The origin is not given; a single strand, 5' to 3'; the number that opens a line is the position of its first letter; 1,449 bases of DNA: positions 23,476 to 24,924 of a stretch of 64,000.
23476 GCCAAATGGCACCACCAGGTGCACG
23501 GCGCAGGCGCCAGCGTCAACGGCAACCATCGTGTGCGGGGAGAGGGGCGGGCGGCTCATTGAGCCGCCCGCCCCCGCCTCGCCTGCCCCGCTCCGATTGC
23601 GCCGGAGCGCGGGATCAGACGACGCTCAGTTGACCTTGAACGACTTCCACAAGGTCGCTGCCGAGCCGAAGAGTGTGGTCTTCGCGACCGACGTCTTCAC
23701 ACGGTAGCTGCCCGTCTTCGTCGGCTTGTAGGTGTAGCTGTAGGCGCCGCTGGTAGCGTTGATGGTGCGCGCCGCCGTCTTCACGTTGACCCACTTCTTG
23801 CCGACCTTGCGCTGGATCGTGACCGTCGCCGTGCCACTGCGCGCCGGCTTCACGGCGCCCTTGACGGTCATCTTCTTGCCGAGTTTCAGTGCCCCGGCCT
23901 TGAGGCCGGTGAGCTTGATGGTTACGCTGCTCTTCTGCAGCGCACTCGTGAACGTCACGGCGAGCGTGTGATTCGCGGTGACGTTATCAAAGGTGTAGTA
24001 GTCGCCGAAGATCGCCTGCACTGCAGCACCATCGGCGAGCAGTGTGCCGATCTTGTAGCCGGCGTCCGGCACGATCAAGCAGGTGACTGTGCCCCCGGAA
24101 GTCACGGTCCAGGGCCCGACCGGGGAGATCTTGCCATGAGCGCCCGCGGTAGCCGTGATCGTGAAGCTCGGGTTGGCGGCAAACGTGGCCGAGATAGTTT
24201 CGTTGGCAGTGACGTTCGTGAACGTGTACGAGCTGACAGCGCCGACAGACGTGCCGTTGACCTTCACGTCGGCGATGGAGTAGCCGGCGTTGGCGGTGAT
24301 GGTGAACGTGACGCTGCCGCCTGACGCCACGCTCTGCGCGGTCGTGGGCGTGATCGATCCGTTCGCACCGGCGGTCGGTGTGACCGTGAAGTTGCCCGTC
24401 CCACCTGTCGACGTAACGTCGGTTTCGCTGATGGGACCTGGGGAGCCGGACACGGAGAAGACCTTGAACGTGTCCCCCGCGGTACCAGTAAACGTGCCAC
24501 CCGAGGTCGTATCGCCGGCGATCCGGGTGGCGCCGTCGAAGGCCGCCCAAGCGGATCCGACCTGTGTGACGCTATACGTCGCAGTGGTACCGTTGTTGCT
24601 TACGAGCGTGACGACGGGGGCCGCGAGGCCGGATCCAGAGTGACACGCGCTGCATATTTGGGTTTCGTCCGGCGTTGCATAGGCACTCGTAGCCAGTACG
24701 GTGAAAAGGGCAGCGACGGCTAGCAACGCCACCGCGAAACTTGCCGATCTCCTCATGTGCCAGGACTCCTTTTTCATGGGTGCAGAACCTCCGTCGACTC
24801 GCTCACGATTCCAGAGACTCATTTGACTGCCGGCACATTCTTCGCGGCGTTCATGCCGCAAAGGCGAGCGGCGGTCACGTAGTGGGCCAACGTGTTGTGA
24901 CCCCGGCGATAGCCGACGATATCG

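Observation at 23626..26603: Split flavocytochrome-like pair: Tat-exported FRD/SDH-type flavoprotein plus secreted CXXCH Ig-repeat protein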

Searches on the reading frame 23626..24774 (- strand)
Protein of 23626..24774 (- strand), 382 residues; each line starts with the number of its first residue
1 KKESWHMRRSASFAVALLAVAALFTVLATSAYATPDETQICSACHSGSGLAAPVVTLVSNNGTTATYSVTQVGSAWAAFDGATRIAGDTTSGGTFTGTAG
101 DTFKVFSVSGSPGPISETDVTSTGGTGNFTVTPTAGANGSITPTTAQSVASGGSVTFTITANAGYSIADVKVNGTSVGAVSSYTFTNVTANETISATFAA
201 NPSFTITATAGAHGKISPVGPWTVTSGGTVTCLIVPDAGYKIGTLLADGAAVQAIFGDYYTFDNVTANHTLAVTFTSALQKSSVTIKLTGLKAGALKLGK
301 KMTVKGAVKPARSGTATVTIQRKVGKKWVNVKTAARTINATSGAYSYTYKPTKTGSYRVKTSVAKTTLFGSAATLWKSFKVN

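Call 3: search_protein_families(library=pfam, proteins=[window:23626-24774:-], max_evalue=0.01)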
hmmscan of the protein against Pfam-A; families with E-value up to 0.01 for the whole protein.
window:23626-24774:- (382 aa): 3 families
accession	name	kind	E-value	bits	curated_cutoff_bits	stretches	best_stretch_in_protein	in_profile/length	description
PF18998.6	Flg_new_2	-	5.7e-09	36.3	23.6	2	130-201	2-72/73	Divergent InlB B-repeat domain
PF18582.6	HZS_alpha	-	0.0014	19.6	26.6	0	147-185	46-84/98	Hydrazine synthase alpha subunit middle domain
PF00630.25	Filamin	-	0.0078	17.5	26.9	0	301-367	22-86/93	Filamin/ABP280 repeat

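Call 4: search_protein_families(library=ncbifam, proteins=[window:23626-24774:-], max_evalue=0.01)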
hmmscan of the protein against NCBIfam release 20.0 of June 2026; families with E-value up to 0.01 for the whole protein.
window:23626-24774:- (382 aa): 0 families

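Call 9: find_homologous_proteins(query=window:23626-24756:-)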
Query window:23626-24756:- (376 aa): 561 proteins with E <= 0.001 among 8000 candidates; the best 120 are listed.
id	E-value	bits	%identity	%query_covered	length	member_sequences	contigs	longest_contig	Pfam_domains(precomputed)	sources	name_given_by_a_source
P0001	4.8e-227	771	100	100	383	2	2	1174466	PF18998.7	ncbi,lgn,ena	-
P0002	2.4e-151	522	51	47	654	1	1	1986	PF18998.7,PF02510.22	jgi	jgi:hypothetical protein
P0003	6.5e-148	510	54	39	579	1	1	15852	PF08669.18,PF02568.21,PF05494.19,PF25513.2,PF26254.1,PF02470.26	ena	-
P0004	1.4e-147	509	53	43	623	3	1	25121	PF05494.19,PF18962.8,PF18998.7,PF02470.26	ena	-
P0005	1.0e-146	507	40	64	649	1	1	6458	PF02568.21,PF05494.19,PF18998.7,PF02470.26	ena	-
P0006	6.7e-146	504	70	93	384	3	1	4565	PF18998.7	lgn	-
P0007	5.8e-132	458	63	99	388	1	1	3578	-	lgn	-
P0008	2.6e-131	456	53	39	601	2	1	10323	PF05494.19,PF18962.8,PF18998.7,PF19841.5,PF14593.13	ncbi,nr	ncbi:MAG: T9SS type A sorting domain-containing protein, partial [Bacteroidetes bacterium]|nr:T9SS t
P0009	2.6e-119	416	62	99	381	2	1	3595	PF18998.7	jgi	jgi:hypothetical protein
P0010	2.8e-116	406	39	72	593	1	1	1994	PF18998.7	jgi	jgi:hypothetical protein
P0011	2.7e-114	400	55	39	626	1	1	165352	PF05494.19,PF18998.7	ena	-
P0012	8.7e-114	398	40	53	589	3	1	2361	PF18998.7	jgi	jgi:hypothetical protein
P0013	1.1e-113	398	46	48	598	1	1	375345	PF18998.7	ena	-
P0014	1.6e-113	397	47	39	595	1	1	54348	PF05494.19,PF18998.7,PF02470.26,PF00041.28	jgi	-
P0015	4.5e-113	396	45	63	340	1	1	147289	PF22127.3,PF02568.21,PF21551.3,PF24507.2,PF07550.18,PF02470.26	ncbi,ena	-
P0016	5.5e-113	396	49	42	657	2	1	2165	PF08669.18,PF05494.19,PF18998.7,PF07705.18,PF02470.26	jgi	jgi:hypothetical protein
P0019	6.6e-110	386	50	78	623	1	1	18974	PF18998.7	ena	-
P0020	1.4e-106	375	53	41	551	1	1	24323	PF05494.19,PF18998.7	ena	-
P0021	2.8e-106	374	58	39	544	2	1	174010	PF02568.21,PF05494.19,PF18998.7,PF02470.26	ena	-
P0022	2.9e-106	374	39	66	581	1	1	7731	PF04598.18,PF14728.13,PF05494.19,PF18998.7,PF10803.14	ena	-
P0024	8.2e-102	359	54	95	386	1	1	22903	-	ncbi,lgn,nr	ncbi:MAG: hypothetical protein GX624_00405 [Actinobacteria bacterium]|nr:hypothetical protein [Actin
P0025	7.0e-101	356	43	40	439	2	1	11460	PF18998.7,PF20944.3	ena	-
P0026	2.2e-100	354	52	39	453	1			PF02568.21,PF05494.19,PF18998.7,PF02470.26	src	-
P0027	1.3e-99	352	46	71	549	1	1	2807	PF18998.7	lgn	-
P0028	8.4e-99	349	50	78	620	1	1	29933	PF18998.7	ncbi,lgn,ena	-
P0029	9.3e-99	349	43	54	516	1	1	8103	PF27694.1,PF18998.7,PF02470.26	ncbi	-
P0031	2.3e-97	344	39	53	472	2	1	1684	PF18998.7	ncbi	-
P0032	5.3e-97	343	65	48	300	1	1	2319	PF18998.7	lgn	-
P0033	2.5e-96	341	42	60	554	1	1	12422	PF02568.21,PF05494.19,PF18998.7,PF02470.26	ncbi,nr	ncbi:MAG: hypothetical protein NTY36_01775 [Deltaproteobacteria bacterium]|nr:hypothetical protein [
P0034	1.4e-95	338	55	98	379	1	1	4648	PF18998.7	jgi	jgi:hypothetical protein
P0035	1.8e-95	338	45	43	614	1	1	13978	PF18998.7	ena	-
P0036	2.7e-93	331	55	39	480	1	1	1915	PF05494.19,PF18998.7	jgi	jgi:hypothetical protein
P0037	7.6e-93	329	53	98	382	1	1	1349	PF18998.7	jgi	jgi:hypothetical protein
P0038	1.0e-92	329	54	39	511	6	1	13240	PF27694.1,PF02568.21,PF18998.7,PF02470.26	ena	-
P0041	9.8e-91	323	51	39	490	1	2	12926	PF05494.19,PF18998.7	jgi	jgi:hypothetical protein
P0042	2.2e-90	321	46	72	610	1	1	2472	PF18998.7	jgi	jgi:hypothetical protein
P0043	3.6e-89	317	53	39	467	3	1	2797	PF18998.7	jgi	jgi:hypothetical protein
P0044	4.3e-89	317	57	39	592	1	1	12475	PF05494.19,PF18998.7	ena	-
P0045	3.5e-88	314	51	58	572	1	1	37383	PF18998.7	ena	-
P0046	1.8e-87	312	42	45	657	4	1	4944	PF07603.18,PF18998.7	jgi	jgi:hypothetical protein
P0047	2.3e-87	311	42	70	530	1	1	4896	PF18998.7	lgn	-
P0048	3.1e-87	311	41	64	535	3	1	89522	PF27694.1,PF18998.7,PF02470.26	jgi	-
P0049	4.2e-87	311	51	39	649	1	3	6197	PF18998.7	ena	-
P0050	4.2e-87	311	60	54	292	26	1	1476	PF18998.7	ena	-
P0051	5.8e-87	310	54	39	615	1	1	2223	PF05494.19,PF18962.8,PF18998.7,PF13860.13,PF02470.26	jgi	jgi:hypothetical protein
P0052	7.3e-87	310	52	39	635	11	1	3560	PF05494.19,PF18998.7,PF02470.26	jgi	-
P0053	8.9e-87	310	54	40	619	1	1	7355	PF05494.19,PF18998.7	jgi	jgi:hypothetical protein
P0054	2.0e-86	308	53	52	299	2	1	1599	PF18998.7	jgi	jgi:hypothetical protein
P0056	5.3e-86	307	52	95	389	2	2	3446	PF18998.7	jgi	jgi:hypothetical protein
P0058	4.5e-85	304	48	72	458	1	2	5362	PF18998.7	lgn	-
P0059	1.1e-84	303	49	99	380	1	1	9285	PF18998.7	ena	-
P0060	5.6e-84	300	42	55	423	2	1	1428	PF05494.19,PF18998.7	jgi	jgi:hypothetical protein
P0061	2.2e-83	298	40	53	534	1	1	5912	PF02142.28,PF16758.12,PF18998.7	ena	-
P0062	3.6e-83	298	61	48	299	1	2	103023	-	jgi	jgi:hypothetical protein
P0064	7.0e-83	297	58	48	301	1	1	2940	PF18998.7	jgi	jgi:hypothetical protein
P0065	1.2e-82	296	60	48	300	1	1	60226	PF18998.7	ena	-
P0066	1.4e-82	296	47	72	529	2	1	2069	PF18998.7,PF07550.18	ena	-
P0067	9.2e-82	293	49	92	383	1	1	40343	PF18998.7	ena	-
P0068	1.8e-81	292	52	63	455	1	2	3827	PF18998.7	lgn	-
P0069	1.9e-81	292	48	49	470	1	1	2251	PF18998.7,PF02470.26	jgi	jgi:hypothetical protein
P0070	4.4e-81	291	44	76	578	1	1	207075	PF18998.7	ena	-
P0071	1.2e-80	289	52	41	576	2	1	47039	PF18998.7,PF02470.26,PF00041.28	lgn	-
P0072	5.0e-80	287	54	39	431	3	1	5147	PF02568.21,PF05494.19,PF18998.7,PF02470.26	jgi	-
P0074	1.2e-79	286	50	39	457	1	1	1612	PF05494.19,PF18962.8,PF18998.7,PF13860.13,PF02470.26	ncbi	ncbi:MAG: InlB B-repeat-containing protein, partial [Candidatus Poribacteria bacterium]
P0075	1.3e-79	286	42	90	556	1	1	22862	PF16640.12,PF18998.7,PF02510.22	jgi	jgi:hypothetical protein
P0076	1.6e-79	286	48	72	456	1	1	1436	PF18998.7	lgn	-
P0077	2.9e-79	285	46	48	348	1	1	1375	PF18998.7,PF02470.26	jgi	jgi:hypothetical protein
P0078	4.1e-79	284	51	39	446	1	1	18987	PF18998.7,PF02470.26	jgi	jgi:hypothetical protein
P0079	6.4e-79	284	51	42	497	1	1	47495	PF18998.7,PF02470.26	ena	-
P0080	2.0e-78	282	44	39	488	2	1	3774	PF18998.7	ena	-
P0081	2.4e-78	282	53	39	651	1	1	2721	PF18998.7,PF13860.13,PF02470.26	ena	-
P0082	5.0e-78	281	51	50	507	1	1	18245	PF05494.19,PF18998.7,PF02470.26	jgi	jgi:hypothetical protein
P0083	3.2e-77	278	49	72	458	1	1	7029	PF18998.7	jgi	-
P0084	3.8e-77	278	51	72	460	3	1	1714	PF18998.7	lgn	-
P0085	5.9e-77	277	47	39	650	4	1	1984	PF00404.25,PF05494.19,PF18998.7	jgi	-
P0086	6.7e-77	277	54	39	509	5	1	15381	PF18998.7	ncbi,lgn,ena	ncbi:MAG: hypothetical protein ABR958_09955 [Dehalococcoidales bacterium]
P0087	7.3e-77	277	52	41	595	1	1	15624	PF18998.7,PF02470.26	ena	-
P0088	1.0e-76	276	47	52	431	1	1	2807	PF05494.19,PF18998.7,PF13860.13,PF02470.26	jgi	jgi:hypothetical protein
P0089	2.8e-76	275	49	94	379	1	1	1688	PF18998.7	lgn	-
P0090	2.9e-76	275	46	39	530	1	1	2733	PF18998.7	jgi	jgi:hypothetical protein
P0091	6.0e-76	274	48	93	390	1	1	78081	-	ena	-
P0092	8.7e-76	273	47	39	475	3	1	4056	PF02568.21,PF18998.7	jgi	jgi:hypothetical protein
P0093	9.6e-76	273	45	39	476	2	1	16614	PF18962.8,PF18998.7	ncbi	-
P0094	9.9e-76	273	50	93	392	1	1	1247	PF18998.7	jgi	jgi:hypothetical protein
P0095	1.0e-75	273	54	39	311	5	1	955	PF18998.7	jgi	jgi:hypothetical protein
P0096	2.4e-75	272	42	59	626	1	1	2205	PF18998.7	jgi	jgi:hypothetical protein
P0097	5.4e-75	271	49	39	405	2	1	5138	PF05494.19,PF18998.7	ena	-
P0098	6.6e-75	270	41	59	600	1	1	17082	PF18998.7,PF00041.28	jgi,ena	-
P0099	1.1e-74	270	40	62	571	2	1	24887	PF18998.7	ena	-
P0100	7.9e-74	267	49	39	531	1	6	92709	PF07790.17,PF18998.7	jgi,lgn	jgi:flagellin-like protein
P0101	7.9e-74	267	47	40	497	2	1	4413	PF18998.7,PF02470.26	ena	-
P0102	8.5e-74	267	51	41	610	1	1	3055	PF18998.7,PF09136.17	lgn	-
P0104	1.4e-73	266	52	39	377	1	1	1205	PF25077.2,PF18998.7,PF02470.26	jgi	jgi:hypothetical protein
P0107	2.3e-73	265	43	54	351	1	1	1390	PF18998.7,PF02470.26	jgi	jgi:hypothetical protein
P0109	1.3e-72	263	41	49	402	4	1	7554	PF18998.7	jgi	jgi:hypothetical protein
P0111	6.9e-72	261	60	67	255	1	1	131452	PF18998.7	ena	-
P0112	1.0e-71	260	49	45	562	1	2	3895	PF18998.7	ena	-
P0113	1.1e-71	260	59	39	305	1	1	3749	PF05494.19,PF18998.7,PF02470.26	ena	-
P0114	1.2e-71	260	48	71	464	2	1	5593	PF18998.7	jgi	-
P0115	2.5e-71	259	52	39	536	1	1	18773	PF18998.7,PF04519.20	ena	-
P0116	2.7e-71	259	44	55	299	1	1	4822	PF08669.18,PF02568.21,PF18998.7,PF02470.26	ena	-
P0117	3.9e-71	258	44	71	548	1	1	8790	PF18998.7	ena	-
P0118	7.8e-71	257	51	39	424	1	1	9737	PF04598.18,PF24201.2,PF14728.13,PF18998.7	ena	-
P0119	9.3e-71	257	40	49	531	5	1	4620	PF18998.7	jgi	jgi:hypothetical protein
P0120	1.3e-70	256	57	39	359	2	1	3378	PF02568.21,PF18998.7,PF02470.26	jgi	jgi:hypothetical protein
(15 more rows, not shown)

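Call 13: find_encoding_contigs(protein=P0001, flank=10000, max_places=3)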
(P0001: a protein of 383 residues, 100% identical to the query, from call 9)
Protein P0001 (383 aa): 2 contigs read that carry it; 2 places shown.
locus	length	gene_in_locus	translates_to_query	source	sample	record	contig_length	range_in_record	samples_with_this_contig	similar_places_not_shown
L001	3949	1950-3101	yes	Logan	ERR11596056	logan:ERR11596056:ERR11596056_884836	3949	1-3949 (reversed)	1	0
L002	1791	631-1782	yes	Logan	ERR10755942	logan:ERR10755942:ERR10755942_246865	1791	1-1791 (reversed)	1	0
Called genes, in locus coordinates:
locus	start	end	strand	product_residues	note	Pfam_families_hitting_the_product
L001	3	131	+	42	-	?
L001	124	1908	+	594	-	PF00890:FAD_binding_2, PF01266:DAO (faint), PF12831:FAD_oxidored, PF00890:FAD_binding_2 (weak)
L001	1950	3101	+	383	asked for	PF18998:Flg_new_2 (weak)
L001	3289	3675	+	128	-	-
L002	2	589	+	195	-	?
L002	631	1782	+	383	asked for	PF18998:Flg_new_2 (weak)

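Call 14: find_encoding_contigs(protein=P0062, flank=10000, max_places=3)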
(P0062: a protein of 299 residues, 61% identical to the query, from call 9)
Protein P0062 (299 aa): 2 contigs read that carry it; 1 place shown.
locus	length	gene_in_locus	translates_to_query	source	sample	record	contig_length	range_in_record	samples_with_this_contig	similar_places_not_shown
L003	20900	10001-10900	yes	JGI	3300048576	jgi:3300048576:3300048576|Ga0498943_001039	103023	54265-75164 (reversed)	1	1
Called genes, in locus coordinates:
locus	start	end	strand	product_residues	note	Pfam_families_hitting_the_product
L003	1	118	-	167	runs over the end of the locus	-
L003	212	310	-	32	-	-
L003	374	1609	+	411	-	PF13646:HEAT_2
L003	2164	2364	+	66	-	-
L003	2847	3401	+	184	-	PF28474:DUF8412, PF13376:OmdA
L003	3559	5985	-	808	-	PF03176:MMPL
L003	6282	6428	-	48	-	-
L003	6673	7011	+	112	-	-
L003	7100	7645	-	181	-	-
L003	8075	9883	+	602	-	PF00890:FAD_binding_2, PF01266:DAO (weak), PF12831:FAD_oxidored (weak)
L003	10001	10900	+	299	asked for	-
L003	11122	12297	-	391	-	PF06722:EryCIII-like_C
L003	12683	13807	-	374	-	PF02698:DUF218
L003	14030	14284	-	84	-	PF20059:DUF6458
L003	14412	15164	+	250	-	PF27246:MJ1433_N, PF27232:MJ1433_C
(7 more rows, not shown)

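Call 15: find_related_loci(query=A1, collection=genome_contigs, flank=10000)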
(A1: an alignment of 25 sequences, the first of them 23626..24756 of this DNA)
Query A1 (376 aa) in genome_contigs; peptide patterns used: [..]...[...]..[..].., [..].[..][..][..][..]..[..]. (x = any residue, [..] = any of these).
42 stretches matched a pattern; 9 encode a relative of the query (tblastn E <= 1e-3); 9 distinct loci.
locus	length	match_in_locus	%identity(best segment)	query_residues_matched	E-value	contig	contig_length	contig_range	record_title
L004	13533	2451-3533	54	18-376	7e-107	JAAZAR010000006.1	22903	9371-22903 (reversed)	MAG: Actinomycetota bacterium isolate AS06rmzACSIP_445 38994_AS06, whole genome shotgun sequence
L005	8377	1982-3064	52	18-376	3e-103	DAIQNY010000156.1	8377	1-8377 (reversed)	MAG TPA_asm: Actinomycetota bacterium isolate CTOTU7608 NODE_13297_length_8377_cov_6.424177, whole genome shotgun sequen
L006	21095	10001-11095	53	7-376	5e-101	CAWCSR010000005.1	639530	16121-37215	MAG: uncultured Thermoleophilia bacterium isolate MFD04428.bin.2.40 genome assembly, contig: contig_56215, whole genome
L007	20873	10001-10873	43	7-376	3e-59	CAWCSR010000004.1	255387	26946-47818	MAG: uncultured Thermoleophilia bacterium isolate MFD04428.bin.2.40 genome assembly, contig: contig_23986, whole genome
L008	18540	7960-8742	67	32-375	2e-56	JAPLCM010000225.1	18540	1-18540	MAG: Actinomycetota bacterium isolate LacPavin_0920_SED4_MAG_69_54 LacPavin_0920_SED4_scaffold_57660, whole genome shotg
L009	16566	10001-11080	50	1-293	3e-67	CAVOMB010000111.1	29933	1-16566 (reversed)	MAG: uncultured Thermoleophilia bacterium isolate MFD10097.bin.2.18 genome assembly, contig: contig_9069, whole genome s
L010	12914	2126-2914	52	17-354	9e-39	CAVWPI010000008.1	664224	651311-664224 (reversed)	MAG: uncultured Actinomycetes bacterium isolate MFD05442.bin.2.40 genome assembly, contig: contig_21770, whole genome sh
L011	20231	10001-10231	37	275-358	2e-6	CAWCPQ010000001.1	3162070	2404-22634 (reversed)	MAG: uncultured Actinomycetota bacterium isolate MFD09368.bin.1.210 genome assembly, contig: contig_1275, whole genome s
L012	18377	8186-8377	33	295-354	1e-4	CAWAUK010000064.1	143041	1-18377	MAG: uncultured Thermoleophilia bacterium isolate MFD02134.bin.3.466 genome assembly, contig: contig_79158, whole genome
